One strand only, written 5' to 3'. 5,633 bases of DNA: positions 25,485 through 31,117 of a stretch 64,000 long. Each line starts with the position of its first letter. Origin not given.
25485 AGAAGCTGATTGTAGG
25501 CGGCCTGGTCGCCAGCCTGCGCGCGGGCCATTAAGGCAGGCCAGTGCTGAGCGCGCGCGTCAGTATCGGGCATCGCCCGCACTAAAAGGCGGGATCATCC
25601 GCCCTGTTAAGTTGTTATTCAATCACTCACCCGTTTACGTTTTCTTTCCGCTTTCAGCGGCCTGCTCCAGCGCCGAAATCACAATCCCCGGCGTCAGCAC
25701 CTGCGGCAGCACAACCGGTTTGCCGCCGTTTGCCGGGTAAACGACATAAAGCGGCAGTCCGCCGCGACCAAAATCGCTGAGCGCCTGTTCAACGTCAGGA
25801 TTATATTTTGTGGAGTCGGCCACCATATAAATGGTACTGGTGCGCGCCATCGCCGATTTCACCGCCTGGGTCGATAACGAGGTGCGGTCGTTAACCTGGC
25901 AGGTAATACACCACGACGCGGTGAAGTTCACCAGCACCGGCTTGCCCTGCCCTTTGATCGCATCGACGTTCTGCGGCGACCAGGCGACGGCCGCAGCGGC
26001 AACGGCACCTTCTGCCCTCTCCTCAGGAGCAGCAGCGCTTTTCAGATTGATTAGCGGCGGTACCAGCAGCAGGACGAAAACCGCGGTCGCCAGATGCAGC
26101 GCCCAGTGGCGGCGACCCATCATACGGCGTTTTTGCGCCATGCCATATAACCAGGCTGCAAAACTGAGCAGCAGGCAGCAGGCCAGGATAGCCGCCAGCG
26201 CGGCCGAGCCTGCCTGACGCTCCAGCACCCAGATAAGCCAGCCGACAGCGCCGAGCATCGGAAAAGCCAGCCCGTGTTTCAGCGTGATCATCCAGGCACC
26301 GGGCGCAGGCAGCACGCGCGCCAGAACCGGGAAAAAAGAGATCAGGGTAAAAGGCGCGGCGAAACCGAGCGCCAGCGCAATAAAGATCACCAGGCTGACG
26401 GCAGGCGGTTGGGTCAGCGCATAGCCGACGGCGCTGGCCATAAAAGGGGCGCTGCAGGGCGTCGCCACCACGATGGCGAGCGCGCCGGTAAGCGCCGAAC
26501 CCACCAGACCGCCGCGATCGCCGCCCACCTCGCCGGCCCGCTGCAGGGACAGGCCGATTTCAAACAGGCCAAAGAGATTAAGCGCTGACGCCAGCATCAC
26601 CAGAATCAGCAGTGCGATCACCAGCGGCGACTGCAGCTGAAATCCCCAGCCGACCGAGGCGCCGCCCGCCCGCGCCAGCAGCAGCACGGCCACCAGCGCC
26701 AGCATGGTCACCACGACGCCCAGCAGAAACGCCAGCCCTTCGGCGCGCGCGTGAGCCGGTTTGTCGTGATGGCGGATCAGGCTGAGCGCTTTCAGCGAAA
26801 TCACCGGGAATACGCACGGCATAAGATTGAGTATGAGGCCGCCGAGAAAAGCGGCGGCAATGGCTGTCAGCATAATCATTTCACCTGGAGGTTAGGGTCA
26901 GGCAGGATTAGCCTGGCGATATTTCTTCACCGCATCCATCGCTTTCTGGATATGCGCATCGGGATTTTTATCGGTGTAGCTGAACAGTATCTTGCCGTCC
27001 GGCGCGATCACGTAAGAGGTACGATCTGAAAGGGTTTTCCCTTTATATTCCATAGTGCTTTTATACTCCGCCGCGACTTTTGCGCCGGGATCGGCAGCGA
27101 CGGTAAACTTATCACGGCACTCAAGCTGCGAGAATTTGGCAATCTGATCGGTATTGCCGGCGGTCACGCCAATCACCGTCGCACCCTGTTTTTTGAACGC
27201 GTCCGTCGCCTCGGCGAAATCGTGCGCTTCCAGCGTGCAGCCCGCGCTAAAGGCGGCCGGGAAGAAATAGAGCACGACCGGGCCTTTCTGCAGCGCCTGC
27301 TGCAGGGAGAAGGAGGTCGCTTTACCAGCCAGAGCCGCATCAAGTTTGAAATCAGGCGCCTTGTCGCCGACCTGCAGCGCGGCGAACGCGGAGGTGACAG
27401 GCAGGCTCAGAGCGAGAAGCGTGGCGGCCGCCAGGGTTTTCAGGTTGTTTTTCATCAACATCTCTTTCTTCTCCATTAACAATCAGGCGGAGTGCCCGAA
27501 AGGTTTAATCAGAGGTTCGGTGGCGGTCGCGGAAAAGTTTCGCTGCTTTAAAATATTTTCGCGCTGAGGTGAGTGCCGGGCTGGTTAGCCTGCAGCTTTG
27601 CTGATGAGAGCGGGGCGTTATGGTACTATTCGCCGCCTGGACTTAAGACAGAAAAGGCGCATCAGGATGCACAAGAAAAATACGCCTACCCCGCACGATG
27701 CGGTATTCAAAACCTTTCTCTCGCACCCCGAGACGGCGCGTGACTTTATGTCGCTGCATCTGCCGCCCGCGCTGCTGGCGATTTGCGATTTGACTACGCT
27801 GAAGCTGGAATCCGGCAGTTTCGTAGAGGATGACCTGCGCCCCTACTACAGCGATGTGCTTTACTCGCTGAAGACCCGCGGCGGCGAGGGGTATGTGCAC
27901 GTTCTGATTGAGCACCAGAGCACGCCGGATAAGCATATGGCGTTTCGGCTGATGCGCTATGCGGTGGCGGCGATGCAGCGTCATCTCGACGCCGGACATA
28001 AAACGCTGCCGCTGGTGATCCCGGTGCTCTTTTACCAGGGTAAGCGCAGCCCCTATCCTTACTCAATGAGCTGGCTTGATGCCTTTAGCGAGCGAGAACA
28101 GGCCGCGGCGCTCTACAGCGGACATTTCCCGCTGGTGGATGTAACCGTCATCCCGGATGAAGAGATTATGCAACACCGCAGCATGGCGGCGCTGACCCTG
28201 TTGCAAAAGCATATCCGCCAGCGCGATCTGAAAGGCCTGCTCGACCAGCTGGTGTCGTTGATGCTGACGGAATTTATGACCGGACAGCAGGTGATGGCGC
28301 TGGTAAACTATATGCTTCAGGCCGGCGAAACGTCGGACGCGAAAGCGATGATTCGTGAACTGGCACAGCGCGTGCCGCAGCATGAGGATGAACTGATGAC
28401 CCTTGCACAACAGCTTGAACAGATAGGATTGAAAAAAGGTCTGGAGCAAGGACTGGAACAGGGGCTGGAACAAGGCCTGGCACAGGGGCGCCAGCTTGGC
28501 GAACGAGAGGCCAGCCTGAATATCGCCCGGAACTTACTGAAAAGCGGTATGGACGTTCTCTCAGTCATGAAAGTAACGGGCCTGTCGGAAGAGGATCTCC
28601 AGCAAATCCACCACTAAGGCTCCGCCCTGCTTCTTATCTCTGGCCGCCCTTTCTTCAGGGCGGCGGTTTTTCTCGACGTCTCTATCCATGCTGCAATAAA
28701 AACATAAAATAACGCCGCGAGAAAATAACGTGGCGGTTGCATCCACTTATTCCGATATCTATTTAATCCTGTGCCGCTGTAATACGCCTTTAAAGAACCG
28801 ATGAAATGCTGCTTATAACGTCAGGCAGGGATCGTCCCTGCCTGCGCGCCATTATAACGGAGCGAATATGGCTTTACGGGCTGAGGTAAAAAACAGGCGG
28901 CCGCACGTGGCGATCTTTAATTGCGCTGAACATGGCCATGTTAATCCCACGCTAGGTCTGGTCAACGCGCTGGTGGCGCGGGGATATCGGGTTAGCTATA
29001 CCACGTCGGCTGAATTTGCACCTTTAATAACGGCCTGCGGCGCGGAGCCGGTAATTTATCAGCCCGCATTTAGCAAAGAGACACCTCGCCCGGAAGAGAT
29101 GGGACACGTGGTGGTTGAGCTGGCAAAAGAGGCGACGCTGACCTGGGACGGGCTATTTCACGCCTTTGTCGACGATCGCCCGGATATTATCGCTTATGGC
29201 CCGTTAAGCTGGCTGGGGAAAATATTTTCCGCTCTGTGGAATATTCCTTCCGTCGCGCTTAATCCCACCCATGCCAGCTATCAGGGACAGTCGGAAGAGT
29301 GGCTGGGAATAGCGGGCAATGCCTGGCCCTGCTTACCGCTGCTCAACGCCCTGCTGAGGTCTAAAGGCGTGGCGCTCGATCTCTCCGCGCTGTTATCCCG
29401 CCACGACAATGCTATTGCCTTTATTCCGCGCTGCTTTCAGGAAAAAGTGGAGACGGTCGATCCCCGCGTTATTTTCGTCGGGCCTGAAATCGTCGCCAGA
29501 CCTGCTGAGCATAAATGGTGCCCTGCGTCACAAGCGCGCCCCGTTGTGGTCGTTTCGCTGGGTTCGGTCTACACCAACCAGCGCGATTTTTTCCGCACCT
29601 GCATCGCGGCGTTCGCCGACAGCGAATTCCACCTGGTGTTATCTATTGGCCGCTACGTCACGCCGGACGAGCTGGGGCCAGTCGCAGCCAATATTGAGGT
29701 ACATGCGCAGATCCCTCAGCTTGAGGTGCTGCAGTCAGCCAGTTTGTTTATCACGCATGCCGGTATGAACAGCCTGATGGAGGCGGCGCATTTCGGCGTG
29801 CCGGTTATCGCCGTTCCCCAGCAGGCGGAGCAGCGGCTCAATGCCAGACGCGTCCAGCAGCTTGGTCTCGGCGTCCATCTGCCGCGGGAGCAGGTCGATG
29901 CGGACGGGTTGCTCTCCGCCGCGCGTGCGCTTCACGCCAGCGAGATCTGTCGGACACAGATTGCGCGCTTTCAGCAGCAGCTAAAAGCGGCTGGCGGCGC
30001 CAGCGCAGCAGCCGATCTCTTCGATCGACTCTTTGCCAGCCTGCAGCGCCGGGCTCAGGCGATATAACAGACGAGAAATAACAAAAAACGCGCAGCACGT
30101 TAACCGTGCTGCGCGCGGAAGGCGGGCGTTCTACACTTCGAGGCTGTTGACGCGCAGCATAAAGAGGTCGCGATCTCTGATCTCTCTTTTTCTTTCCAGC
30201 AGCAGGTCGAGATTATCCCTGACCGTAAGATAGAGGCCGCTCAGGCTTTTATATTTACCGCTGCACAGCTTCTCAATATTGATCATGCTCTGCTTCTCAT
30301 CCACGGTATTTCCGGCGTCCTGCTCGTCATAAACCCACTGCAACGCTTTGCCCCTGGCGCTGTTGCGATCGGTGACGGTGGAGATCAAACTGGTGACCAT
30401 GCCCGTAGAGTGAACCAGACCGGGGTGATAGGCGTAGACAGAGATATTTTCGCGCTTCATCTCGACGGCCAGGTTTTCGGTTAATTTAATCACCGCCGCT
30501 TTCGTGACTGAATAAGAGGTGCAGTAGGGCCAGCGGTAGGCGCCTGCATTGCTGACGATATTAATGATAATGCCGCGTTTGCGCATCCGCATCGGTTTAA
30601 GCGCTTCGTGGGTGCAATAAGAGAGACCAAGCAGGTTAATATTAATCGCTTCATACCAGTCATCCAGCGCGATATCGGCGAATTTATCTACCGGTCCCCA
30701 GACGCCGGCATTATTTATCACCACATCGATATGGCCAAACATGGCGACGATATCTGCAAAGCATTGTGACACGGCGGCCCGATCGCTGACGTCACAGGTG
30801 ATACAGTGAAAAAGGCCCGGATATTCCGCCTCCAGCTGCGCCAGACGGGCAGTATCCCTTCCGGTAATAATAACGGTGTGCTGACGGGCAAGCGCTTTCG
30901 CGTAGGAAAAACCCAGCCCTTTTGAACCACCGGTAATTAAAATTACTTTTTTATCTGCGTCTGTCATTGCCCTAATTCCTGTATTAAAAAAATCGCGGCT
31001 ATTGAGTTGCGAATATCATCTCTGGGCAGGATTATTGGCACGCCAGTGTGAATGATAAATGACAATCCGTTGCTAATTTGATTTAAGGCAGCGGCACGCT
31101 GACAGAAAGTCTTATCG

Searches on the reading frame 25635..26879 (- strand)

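Call 37: search_protein_families(library=pfam, proteins=[window:25635-26879:-], max_evalue=0.00001)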
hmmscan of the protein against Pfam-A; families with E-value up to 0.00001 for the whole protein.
window:25635-26879:- (414 aa): 2 families
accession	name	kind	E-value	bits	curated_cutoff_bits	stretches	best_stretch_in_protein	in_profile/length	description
PF02683.22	DsbD_TM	-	1.8e-16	60.5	27.1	1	6-216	4-215/219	Cytochrome C biogenesis protein transmembrane domain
PF13899.12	Thioredoxin_7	-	2.1e-14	53.9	27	1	297-383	2-83/83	Thioredoxin-like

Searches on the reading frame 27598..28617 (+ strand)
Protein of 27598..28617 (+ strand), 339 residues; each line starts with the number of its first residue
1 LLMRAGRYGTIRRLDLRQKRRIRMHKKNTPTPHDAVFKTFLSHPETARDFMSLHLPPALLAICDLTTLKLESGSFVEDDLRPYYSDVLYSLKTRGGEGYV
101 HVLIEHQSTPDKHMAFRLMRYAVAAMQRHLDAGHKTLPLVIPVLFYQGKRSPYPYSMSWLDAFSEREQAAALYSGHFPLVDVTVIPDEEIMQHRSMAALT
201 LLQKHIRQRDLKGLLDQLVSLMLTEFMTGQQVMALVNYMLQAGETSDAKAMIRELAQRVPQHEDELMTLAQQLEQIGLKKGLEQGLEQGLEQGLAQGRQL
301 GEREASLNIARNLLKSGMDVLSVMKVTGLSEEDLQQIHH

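Call 6: search_protein_families(library=pfam, proteins=[window:27598-28617:+], max_evalue=0.01)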
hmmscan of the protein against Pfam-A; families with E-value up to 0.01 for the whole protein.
window:27598-28617:+ (339 aa): 2 families
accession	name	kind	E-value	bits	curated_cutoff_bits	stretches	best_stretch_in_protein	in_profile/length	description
PF04754.18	Transposase_31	-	8.9e-85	283.8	21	1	31-230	1-200/203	Putative transposase, YhgA-like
PF13428.12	TPR_14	-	0.0072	17.4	23.5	0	233-263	5-35/44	Tetratricopeptide repeat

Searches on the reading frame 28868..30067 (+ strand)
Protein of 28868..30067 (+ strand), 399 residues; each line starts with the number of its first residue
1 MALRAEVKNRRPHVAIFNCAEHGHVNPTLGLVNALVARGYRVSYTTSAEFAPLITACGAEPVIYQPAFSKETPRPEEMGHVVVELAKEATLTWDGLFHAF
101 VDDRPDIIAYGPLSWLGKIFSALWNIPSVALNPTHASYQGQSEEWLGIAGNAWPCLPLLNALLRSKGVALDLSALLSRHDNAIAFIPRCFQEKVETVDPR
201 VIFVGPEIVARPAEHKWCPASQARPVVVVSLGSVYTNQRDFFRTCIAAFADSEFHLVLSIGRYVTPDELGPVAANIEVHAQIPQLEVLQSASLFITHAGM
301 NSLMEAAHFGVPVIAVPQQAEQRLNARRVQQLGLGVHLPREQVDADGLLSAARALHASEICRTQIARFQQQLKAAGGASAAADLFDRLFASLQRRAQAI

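Call 6: search_protein_families(library=pfam, proteins=[window:28868-30067:+], max_evalue=0.01)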
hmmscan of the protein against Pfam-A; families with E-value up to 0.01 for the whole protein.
window:28868-30067:+ (399 aa): 4 families
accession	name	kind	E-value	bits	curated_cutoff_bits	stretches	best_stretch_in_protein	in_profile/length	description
PF00201.24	UDPGT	-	1.8e-17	63.8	19.5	1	217-360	268-410/499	UDP-glucoronosyl and UDP-glucosyl transferase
PF06722.18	EryCIII-like_C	-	9.3e-16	58.6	31.7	1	267-364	24-121/145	Erythromycin biosynthesis protein CIII-like, C-terminal domain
PF04101.22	Glyco_tran_28_C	-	1.3e-11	45.3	22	1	278-355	58-140/166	Glycosyltransferase family 28 C-terminal domain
PF13528.12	Glyco_trans_1_3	-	0.00015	21.5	25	1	285-347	249-313/322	Glycosyl transferase family 1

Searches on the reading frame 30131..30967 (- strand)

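Call 6: search_protein_families(library=pfam, proteins=[window:30131-30967:-], max_evalue=0.01)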
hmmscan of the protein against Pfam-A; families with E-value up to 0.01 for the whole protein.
window:30131-30967:- (278 aa): 6 families
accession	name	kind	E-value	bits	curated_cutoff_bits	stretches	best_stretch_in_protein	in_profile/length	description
PF00106.31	adh_short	-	4.2e-49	167.1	26.6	1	7-194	1-190/195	short chain dehydrogenase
PF13561.12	adh_short_C2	-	1.1e-35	123.7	27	1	16-221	6-212/236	Enoyl-(Acyl carrier protein) reductase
PF08659.16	KR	-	4.7e-10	40.1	22.6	1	9-155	3-152/180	KR domain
PF01370.27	Epimerase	-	7.4e-06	26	20.9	1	9-175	1-165/240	NAD dependent epimerase/dehydratase family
PF23441.1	SDR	-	0.00091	19.1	27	1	8-195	9-204/258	SDR-like rossmann domain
PF08643.16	DUF1776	-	0.0016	18.3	25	1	95-189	107-203/294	Fungal family of unknown function (DUF1776)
